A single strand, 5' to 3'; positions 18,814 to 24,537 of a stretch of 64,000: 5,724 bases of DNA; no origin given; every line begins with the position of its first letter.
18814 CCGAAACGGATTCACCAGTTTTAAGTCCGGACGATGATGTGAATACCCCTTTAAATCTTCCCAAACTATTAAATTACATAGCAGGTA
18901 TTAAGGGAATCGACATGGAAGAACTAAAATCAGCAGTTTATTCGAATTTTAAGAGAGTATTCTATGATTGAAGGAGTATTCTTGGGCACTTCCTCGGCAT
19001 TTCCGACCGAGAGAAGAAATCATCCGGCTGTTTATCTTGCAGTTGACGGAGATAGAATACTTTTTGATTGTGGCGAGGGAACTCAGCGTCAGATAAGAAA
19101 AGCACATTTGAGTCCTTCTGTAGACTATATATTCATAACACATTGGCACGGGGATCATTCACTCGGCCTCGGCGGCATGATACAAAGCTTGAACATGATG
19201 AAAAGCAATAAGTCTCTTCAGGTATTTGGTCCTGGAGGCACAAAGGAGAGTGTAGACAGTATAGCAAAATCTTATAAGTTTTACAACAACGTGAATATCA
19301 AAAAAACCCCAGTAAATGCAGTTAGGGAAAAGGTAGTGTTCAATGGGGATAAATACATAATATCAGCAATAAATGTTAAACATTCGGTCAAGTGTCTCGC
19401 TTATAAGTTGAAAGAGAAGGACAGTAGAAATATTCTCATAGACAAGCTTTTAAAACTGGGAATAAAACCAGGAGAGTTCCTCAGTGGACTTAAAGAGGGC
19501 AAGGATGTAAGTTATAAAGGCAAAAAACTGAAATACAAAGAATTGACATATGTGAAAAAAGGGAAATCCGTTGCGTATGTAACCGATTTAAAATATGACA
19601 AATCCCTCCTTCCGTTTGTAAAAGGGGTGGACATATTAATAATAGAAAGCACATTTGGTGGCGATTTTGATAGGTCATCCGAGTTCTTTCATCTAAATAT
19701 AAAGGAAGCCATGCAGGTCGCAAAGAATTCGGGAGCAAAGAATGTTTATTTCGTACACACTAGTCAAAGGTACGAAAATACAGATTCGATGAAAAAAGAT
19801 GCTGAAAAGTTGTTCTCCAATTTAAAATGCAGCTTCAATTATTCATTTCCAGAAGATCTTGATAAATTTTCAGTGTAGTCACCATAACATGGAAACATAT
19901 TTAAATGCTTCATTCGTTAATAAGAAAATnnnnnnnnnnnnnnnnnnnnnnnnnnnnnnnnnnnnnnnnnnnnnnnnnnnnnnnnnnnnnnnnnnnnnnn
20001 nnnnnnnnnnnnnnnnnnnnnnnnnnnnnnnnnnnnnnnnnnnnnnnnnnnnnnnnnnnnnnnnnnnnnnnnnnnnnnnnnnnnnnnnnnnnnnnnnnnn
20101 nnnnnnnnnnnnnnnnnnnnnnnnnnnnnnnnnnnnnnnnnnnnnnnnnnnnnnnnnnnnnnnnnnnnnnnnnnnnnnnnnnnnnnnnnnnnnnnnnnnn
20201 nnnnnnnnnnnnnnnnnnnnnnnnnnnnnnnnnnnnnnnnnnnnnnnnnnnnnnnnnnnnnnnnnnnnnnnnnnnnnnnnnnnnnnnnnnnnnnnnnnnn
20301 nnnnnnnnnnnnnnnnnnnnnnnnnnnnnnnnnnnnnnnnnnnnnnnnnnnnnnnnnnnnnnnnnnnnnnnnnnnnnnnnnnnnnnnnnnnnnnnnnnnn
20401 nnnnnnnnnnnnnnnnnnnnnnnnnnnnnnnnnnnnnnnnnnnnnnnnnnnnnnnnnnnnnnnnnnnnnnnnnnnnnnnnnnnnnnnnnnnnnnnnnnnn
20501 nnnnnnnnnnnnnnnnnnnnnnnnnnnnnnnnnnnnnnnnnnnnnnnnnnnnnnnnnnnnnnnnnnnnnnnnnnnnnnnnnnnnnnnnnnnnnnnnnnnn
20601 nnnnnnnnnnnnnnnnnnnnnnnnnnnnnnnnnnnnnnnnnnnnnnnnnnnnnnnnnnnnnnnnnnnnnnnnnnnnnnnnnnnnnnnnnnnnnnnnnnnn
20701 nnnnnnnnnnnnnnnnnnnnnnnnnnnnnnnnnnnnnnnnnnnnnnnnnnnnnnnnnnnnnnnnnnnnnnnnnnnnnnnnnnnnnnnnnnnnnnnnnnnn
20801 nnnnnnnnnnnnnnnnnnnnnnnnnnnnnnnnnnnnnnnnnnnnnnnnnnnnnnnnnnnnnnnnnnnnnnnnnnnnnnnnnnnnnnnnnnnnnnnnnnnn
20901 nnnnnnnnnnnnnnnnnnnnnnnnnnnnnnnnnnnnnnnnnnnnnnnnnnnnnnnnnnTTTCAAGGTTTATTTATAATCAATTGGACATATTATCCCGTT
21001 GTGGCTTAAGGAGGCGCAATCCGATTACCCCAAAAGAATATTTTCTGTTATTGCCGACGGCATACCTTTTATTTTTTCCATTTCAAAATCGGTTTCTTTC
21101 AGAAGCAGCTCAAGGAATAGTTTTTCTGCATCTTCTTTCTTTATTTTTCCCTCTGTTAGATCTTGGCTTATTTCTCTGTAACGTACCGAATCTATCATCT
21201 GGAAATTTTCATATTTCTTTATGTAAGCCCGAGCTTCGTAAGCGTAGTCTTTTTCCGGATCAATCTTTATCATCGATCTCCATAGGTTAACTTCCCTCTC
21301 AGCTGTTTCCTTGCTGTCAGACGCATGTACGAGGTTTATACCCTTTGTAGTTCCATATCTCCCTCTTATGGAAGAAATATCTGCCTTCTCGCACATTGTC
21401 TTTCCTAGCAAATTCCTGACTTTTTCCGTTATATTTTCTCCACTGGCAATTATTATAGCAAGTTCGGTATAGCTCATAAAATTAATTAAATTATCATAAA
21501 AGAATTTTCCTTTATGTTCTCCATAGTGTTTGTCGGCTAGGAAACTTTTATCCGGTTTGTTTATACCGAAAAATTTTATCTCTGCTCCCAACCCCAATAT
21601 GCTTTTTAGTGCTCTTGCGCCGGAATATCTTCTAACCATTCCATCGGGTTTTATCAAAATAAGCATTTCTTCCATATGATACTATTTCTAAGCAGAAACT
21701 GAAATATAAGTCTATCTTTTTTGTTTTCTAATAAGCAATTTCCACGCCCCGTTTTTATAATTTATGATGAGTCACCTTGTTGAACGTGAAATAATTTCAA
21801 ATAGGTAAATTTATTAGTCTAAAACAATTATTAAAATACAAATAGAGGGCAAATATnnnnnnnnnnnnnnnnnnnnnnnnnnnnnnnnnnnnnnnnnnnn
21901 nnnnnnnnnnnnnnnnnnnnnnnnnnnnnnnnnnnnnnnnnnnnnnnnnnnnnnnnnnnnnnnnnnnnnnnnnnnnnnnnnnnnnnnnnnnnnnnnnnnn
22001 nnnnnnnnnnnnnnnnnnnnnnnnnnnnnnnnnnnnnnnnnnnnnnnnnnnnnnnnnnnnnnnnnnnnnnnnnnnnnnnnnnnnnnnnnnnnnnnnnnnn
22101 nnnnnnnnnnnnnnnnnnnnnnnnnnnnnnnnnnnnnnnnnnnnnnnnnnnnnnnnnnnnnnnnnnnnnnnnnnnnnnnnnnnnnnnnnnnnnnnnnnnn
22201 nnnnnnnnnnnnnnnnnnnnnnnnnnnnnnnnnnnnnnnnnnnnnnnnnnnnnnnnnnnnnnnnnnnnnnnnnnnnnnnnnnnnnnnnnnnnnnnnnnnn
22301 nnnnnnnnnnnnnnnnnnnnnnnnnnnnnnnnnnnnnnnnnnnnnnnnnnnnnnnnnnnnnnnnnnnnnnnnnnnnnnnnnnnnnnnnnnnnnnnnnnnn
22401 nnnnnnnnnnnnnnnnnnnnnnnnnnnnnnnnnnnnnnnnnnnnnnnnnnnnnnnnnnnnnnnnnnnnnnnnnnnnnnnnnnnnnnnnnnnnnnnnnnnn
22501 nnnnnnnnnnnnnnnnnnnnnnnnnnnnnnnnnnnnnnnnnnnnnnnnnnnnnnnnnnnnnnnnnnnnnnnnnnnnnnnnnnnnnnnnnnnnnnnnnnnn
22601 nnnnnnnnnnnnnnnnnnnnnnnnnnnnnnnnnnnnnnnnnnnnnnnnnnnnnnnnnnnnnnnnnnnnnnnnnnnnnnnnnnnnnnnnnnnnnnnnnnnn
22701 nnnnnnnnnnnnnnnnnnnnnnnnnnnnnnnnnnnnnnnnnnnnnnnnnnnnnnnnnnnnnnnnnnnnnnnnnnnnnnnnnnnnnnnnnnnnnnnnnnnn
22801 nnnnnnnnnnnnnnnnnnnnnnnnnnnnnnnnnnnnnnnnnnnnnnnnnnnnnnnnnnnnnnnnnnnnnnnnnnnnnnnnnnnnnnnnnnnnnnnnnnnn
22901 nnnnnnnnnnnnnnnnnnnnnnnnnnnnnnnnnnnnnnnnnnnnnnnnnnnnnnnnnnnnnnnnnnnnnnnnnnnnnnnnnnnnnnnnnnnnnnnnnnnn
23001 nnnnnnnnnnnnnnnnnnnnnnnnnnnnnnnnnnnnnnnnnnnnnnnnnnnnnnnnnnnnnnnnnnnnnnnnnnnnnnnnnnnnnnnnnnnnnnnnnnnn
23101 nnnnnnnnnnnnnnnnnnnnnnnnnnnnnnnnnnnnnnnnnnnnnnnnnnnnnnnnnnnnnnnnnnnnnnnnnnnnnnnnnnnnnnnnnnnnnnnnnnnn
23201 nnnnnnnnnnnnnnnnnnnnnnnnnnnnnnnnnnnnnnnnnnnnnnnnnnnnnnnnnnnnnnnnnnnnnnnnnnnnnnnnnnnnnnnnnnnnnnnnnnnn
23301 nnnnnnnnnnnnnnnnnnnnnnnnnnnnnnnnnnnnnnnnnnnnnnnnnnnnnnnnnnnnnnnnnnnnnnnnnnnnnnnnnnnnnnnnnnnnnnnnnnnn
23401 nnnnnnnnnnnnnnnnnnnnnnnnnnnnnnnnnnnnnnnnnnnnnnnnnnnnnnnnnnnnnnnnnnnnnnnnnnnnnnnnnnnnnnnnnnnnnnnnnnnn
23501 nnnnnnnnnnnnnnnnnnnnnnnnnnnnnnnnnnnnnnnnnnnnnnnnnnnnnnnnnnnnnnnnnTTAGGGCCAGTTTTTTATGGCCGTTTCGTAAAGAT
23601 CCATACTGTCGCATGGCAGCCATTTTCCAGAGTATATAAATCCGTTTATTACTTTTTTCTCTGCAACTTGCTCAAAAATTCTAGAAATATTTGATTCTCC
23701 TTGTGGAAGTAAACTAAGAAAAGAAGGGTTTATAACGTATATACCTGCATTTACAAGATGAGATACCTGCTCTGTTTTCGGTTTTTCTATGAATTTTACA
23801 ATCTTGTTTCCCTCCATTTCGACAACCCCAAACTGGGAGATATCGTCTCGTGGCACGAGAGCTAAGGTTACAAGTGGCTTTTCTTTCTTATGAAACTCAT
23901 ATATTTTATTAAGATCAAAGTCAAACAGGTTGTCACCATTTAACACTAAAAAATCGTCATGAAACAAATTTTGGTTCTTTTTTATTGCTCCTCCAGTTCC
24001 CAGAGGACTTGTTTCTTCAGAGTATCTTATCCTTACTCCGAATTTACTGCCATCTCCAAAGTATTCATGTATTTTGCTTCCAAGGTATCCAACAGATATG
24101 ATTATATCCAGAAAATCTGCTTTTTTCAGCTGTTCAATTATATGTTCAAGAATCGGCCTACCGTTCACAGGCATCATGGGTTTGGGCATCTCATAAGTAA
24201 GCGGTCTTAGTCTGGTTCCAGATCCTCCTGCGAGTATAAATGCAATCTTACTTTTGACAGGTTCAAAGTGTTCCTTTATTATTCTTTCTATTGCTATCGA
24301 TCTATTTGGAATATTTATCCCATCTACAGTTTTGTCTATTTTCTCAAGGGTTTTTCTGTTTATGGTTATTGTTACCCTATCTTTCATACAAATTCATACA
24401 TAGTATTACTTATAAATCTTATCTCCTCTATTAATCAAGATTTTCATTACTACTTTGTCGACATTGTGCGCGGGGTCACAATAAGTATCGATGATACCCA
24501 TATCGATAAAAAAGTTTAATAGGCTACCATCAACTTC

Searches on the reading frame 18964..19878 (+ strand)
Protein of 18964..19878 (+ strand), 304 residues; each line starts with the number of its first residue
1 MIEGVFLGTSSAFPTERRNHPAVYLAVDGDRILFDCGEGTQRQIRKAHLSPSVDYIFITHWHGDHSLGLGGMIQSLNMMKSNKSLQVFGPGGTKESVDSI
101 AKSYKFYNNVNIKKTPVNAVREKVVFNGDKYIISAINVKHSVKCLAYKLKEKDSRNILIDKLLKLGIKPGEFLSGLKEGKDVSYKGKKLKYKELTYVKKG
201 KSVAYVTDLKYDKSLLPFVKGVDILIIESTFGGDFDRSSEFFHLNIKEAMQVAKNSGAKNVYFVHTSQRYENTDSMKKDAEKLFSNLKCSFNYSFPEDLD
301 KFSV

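Call 42: search_protein_families(library=pfam, proteins=[window:18964-19878:+], max_evalue=0.001)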
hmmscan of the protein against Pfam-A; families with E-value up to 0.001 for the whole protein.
window:18964-19878:+ (304 aa): 4 families
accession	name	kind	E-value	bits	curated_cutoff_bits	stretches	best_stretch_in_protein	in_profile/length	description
PF12706.13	Lactamase_B_2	-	1.9e-18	67.3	27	2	31-142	2-114/200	Beta-lactamase superfamily domain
PF00753.33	Lactamase_B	-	3.7e-08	34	22.7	1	21-75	7-66/196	Metallo-beta-lactamase superfamily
PF13691.12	Lactamase_B_4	-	1.1e-05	25.5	27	1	14-62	6-56/63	tRNase Z endonuclease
PF23023.1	Anti-Pycsar_Apyc1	-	0.0008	19.4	50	0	6-76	7-77/250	Anti-Pycsar protein Apyc1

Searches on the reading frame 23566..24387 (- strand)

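Call 31: search_protein_families(library=pfam, proteins=[window:23566-24387:-], max_evalue=0.01)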
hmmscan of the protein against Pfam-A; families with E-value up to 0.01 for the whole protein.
window:23566-24387:- (273 aa): 3 families
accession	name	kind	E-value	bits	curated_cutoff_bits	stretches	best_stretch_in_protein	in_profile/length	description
PF00483.29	NTP_transferase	-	2.7e-47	161.9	21.2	1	49-256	2-226/245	Nucleotidyl transferase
PF12804.13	NTP_transf_3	-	1.1e-10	42.4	27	1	49-152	1-95/160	MobA-like NTP transferase domain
PF01402.27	RHH_1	-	0.0043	17.4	20.5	0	4-40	1-36/39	Ribbon-helix-helix protein, copG family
